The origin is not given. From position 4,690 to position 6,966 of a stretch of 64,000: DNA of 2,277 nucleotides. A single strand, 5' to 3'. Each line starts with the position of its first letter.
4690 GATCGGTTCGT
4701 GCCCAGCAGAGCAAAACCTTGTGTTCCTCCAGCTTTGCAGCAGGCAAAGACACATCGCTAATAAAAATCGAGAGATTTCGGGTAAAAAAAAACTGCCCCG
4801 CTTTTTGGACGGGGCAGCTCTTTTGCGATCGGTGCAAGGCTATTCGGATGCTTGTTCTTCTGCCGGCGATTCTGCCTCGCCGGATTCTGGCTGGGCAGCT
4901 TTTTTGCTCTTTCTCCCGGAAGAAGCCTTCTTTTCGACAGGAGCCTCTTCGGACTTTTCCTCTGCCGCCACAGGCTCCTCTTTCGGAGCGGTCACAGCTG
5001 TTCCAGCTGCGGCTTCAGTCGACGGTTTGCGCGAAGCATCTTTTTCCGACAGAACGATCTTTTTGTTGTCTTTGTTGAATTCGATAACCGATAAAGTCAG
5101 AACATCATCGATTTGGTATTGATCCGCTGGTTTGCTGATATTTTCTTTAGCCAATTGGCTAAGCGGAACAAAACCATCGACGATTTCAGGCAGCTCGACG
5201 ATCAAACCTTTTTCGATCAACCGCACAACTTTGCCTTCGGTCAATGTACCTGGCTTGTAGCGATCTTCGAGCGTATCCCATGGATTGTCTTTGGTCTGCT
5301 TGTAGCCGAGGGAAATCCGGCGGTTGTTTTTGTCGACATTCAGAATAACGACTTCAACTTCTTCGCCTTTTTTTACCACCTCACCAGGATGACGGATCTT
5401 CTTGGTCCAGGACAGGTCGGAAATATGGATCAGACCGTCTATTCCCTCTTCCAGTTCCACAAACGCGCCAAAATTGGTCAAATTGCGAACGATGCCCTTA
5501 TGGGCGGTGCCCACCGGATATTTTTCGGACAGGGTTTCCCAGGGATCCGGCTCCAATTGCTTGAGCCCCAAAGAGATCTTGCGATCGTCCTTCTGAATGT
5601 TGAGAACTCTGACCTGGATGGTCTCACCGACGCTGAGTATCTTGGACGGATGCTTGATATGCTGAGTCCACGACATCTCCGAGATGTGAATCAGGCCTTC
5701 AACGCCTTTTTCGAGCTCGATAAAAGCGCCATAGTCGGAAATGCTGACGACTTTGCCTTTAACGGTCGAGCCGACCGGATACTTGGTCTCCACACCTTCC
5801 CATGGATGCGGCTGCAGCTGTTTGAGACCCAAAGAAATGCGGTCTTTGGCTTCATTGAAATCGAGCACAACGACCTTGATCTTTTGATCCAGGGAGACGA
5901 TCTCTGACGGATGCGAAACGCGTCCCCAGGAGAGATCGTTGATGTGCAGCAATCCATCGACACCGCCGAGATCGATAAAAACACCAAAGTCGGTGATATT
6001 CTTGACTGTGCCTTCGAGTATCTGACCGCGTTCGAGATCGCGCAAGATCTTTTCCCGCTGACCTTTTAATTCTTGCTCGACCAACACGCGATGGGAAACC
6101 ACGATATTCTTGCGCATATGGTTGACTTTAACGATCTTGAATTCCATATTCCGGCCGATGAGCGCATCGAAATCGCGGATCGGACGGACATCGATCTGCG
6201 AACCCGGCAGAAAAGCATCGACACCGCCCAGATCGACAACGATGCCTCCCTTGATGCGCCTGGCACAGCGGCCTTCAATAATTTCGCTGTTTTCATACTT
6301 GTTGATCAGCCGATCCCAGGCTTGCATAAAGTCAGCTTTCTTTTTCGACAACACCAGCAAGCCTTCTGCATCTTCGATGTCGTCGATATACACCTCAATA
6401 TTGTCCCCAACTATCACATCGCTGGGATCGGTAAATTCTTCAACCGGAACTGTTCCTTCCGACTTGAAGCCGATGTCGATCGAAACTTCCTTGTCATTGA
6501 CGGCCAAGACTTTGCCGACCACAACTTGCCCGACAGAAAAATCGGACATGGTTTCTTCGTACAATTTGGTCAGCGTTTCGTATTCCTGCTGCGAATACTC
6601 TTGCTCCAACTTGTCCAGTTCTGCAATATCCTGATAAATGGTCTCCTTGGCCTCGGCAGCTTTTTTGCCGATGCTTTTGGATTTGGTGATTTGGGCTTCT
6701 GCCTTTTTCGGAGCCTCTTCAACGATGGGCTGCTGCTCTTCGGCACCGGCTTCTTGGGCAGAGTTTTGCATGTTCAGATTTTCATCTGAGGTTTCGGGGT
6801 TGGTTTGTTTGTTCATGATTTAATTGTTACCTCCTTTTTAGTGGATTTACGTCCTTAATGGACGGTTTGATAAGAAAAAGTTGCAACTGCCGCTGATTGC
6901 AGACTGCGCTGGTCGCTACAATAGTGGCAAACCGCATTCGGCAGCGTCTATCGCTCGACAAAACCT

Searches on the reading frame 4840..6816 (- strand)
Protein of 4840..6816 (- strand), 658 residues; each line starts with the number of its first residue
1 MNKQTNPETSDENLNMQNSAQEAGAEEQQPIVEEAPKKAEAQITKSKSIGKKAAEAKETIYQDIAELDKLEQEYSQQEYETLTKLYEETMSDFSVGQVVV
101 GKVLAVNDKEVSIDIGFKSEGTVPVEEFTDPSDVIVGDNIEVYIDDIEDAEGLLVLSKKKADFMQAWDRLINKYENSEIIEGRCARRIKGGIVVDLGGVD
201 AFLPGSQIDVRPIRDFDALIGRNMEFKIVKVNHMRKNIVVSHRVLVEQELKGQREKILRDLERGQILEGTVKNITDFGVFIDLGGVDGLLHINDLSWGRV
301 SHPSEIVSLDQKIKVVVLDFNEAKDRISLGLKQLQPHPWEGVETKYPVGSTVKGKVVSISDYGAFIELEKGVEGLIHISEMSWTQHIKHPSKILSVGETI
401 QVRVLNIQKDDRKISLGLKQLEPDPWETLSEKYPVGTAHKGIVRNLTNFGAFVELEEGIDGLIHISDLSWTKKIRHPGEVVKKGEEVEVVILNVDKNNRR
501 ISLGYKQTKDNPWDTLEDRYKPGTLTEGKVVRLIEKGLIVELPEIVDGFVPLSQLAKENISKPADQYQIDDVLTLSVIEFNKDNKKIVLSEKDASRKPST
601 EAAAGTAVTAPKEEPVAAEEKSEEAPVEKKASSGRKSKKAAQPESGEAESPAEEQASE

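Call 70: search_protein_families(library=pfam, proteins=[window:4840-6816:-], max_evalue=0.0001)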
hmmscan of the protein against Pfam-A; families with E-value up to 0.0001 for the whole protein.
window:4840-6816:- (658 aa): 5 families
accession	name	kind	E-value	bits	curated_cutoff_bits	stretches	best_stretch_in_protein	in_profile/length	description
PF00575.29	S1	-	7.2e-92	302.3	22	6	433-506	2-74/74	S1 RNA binding domain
PF23459.1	S1_RRP5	-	6.6e-29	100.7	27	2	436-499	4-66/72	RRP5 S1 domain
PF21710.3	Spt6_S1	-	9e-13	48.8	27.5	0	349-419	17-87/91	Spt6, S1/OB domain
PF17092.11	PCB_OB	-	1.1e-10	42.7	27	0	345-406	28-99/111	Penicillin-binding protein OB-like domain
PF13509.12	S1_2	-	1.9e-08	34.7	21.8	0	264-295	2-34/61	S1 domain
